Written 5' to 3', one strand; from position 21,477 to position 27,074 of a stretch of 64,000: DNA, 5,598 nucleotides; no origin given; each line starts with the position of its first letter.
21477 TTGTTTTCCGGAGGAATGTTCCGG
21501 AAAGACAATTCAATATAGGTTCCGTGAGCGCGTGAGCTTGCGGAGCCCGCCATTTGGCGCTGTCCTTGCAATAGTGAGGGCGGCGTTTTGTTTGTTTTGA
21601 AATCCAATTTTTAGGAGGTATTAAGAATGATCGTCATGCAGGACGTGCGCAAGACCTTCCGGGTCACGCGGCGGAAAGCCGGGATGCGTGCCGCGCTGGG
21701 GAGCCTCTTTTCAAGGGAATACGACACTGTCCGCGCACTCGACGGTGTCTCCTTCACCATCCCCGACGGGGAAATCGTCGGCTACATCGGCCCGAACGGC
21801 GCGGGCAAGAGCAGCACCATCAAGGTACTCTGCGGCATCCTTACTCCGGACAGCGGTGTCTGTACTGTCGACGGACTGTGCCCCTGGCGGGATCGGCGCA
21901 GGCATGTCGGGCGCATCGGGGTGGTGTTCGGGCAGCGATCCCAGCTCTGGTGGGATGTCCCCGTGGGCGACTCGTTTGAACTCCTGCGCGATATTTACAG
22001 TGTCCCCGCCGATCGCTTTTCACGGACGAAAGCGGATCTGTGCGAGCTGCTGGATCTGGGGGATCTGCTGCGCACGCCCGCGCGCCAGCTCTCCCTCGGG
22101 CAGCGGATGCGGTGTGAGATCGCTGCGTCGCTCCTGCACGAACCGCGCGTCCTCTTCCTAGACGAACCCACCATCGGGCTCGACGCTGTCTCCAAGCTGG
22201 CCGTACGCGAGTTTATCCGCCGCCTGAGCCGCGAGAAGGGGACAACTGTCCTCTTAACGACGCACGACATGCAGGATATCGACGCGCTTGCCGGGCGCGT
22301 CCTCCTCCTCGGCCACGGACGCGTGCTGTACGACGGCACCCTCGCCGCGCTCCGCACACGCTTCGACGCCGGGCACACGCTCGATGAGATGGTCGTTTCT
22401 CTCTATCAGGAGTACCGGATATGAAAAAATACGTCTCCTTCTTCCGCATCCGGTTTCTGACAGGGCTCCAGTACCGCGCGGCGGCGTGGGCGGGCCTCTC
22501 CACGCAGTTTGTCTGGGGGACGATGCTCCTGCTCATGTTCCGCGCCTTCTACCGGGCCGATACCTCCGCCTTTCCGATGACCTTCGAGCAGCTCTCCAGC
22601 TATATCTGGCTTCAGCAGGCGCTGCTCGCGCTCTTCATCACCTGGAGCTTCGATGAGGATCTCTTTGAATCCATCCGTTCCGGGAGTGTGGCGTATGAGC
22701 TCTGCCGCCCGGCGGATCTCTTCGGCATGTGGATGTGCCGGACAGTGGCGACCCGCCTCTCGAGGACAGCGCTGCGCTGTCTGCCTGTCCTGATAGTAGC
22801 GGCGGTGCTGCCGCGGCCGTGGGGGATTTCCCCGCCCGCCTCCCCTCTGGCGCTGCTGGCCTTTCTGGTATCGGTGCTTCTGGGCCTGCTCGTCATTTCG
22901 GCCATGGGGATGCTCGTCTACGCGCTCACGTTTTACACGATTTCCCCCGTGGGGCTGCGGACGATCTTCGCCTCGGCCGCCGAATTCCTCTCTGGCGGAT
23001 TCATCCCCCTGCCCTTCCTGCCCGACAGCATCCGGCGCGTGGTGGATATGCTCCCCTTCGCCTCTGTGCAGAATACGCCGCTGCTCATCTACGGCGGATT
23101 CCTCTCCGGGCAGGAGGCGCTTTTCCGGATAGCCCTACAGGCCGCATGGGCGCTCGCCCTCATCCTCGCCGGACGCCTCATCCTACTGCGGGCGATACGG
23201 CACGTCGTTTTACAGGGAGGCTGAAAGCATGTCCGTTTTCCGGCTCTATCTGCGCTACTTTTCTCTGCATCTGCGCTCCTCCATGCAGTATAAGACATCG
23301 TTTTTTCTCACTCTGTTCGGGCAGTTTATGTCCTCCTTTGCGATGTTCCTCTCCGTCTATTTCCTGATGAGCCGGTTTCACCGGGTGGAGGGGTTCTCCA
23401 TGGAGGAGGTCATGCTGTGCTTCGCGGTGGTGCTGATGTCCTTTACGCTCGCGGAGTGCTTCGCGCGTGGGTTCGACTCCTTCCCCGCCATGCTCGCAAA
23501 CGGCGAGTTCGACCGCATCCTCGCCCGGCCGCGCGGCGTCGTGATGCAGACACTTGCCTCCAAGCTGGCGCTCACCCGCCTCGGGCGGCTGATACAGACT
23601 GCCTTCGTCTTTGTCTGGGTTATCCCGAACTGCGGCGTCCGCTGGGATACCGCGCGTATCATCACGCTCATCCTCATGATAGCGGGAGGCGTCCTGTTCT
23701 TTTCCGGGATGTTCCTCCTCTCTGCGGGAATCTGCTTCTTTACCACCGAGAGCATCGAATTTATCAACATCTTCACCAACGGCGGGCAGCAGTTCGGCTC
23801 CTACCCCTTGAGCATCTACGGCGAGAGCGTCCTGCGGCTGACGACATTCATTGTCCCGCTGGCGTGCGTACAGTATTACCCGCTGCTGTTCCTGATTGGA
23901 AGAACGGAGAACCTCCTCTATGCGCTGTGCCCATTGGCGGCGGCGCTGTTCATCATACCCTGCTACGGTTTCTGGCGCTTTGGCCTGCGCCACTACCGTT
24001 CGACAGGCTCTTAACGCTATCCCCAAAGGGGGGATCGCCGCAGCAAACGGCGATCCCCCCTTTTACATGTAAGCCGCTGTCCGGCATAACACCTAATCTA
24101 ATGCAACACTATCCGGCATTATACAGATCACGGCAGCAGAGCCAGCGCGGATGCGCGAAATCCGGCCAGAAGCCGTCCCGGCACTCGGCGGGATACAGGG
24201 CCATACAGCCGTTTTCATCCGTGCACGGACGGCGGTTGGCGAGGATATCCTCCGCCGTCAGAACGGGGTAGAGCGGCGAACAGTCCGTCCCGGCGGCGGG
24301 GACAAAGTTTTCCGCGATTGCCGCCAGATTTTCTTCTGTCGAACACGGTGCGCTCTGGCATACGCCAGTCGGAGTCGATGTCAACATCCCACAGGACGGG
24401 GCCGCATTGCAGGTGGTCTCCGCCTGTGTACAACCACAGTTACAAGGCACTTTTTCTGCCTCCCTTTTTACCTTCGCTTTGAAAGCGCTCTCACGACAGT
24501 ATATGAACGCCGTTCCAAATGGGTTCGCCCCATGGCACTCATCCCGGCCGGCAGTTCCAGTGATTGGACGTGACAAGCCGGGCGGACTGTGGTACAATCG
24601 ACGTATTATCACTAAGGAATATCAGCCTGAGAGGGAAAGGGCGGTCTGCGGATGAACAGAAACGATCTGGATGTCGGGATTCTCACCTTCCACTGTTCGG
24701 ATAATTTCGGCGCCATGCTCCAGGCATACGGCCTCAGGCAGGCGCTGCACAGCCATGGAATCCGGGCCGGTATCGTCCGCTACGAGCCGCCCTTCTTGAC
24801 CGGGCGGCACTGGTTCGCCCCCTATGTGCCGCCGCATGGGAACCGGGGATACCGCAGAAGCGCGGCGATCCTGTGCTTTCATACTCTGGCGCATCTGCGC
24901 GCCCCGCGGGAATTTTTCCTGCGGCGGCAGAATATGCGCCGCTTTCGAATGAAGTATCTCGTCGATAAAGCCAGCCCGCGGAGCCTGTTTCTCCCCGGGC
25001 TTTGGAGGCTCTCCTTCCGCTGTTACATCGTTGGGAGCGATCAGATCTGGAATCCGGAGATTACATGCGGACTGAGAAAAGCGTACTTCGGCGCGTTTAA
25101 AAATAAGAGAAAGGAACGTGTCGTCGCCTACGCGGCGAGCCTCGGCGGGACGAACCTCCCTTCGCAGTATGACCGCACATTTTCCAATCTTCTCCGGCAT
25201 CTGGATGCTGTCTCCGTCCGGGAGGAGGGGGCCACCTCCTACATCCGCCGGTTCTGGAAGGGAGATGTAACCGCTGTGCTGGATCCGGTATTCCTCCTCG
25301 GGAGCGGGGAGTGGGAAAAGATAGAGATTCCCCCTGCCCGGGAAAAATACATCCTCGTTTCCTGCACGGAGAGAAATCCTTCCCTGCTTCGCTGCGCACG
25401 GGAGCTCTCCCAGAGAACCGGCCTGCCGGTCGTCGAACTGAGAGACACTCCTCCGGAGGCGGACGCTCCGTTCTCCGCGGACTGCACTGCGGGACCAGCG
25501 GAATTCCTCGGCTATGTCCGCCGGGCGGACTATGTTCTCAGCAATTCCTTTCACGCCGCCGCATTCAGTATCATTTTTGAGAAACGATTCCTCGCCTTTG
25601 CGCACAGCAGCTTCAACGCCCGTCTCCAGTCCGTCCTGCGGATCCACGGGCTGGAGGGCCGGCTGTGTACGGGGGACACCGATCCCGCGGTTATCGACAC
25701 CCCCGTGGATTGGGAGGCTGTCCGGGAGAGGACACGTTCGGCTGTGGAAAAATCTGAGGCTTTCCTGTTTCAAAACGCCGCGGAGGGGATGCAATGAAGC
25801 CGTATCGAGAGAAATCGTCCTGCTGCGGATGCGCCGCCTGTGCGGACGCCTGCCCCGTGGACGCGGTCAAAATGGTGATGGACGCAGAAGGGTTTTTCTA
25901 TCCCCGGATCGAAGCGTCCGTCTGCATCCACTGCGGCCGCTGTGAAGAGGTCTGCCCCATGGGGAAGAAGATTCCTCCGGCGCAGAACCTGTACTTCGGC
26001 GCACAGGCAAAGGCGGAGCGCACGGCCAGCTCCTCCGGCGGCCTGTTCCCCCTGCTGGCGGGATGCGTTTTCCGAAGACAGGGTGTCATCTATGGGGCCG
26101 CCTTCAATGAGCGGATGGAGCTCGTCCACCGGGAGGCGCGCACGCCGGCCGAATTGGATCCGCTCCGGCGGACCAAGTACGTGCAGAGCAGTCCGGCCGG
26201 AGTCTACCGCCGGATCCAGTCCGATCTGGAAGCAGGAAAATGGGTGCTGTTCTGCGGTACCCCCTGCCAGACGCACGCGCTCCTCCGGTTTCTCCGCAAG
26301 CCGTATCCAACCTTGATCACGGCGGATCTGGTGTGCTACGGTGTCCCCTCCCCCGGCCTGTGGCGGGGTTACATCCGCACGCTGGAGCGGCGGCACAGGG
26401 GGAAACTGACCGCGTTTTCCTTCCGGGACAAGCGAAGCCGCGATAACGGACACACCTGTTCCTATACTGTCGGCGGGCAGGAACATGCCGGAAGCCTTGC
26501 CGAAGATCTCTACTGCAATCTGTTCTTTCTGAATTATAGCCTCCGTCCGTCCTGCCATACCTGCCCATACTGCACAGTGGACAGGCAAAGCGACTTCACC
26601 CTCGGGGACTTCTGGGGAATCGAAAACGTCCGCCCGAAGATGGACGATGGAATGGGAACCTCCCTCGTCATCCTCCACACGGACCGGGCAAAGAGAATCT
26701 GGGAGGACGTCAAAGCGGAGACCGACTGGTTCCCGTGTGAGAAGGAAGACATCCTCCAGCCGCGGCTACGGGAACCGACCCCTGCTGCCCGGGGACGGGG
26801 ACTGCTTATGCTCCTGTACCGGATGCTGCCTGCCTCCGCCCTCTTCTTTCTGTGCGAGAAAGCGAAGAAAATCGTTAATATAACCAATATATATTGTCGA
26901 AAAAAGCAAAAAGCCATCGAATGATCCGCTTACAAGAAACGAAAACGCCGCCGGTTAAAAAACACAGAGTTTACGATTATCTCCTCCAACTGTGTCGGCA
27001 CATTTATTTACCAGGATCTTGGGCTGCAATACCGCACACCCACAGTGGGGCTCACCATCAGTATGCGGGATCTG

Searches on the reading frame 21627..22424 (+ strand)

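Call 55: search_protein_families(library=pfam, proteins=[window:21627-22424:+], max_evalue=0.0001)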
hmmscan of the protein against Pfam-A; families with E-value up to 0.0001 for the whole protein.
window:21627-22424:+ (265 aa): 2 families
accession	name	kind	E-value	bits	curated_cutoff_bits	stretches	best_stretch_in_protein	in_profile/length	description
PF00005.33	ABC_tran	-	4.1e-25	89.4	25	1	38-182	1-136/137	ABC transporter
PF13304.12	AAA_21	-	1.2e-12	49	27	1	142-214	225-299/304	AAA domain, putative AbiEii toxin, Type IV TA system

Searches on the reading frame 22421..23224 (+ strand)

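Call 55: search_protein_families(library=pfam, proteins=[window:22421-23224:+], max_evalue=0.0001)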
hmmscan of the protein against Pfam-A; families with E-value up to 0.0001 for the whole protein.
window:22421-23224:+ (267 aa): 1 family
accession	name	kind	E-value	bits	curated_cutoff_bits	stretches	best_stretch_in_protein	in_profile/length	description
PF06182.17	ABC2_membrane_6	-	3.3e-10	40.6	22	1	31-261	2-224/229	ABC-2 family transporter protein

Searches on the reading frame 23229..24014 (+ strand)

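Call 55: search_protein_families(library=pfam, proteins=[window:23229-24014:+], max_evalue=0.0001)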
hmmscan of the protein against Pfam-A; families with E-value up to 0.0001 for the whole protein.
window:23229-24014:+ (261 aa): 1 family
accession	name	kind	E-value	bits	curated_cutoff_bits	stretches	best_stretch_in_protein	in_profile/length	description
PF06182.17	ABC2_membrane_6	-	4.8e-36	125.1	22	1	36-260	4-229/229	ABC-2 family transporter protein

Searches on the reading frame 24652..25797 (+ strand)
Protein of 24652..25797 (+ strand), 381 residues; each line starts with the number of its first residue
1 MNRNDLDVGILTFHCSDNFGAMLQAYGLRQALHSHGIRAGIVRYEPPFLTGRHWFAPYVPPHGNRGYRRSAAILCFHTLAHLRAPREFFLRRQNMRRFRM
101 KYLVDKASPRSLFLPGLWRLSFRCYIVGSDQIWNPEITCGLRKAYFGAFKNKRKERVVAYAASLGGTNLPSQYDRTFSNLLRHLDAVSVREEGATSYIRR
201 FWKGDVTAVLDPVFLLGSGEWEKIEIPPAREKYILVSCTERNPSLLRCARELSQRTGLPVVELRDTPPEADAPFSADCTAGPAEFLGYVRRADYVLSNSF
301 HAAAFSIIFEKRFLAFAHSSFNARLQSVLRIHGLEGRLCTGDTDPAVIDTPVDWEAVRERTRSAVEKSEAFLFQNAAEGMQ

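Call 55: search_protein_families(library=pfam, proteins=[window:24652-25797:+], max_evalue=0.0001)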
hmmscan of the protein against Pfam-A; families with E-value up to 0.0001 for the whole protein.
window:24652-25797:+ (381 aa): 1 family
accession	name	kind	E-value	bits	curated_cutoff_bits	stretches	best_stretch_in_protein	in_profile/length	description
PF04230.19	PS_pyruv_trans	-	1.6e-33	117.3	25.3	1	18-320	1-280/280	Polysaccharide pyruvyl transferase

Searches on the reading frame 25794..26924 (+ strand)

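Call 55: search_protein_families(library=pfam, proteins=[window:25794-26924:+], max_evalue=0.0001)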
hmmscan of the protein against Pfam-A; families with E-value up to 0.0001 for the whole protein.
window:25794-26924:+ (376 aa): 7 families
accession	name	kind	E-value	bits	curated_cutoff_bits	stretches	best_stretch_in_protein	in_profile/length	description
PF04432.18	FrhB_FdhB_C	-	1.9e-17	64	23.3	1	149-309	2-139/150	Coenzyme F420 hydrogenase/dehydrogenase, beta subunit C terminus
PF00037.32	Fer4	-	2.7e-09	36.9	21.1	1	38-57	2-21/24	4Fe-4S binding domain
PF12838.12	Fer4_7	-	1.2e-08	35.7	27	1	10-57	2-51/52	4Fe-4S dicluster domain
PF13237.11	Fer4_10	-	3.6e-08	33.7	25.5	1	37-62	2-22/53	4Fe-4S dicluster domain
PF13187.11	Fer4_9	-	8.5e-07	29.4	27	1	10-57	2-50/52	4Fe-4S dicluster domain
PF12837.12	Fer4_6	-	1.7e-05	25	25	1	37-57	2-22/24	4Fe-4S binding domain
PF12797.12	Fer4_2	-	6.1e-05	23.2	24.5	1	36-55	2-21/22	4Fe-4S binding domain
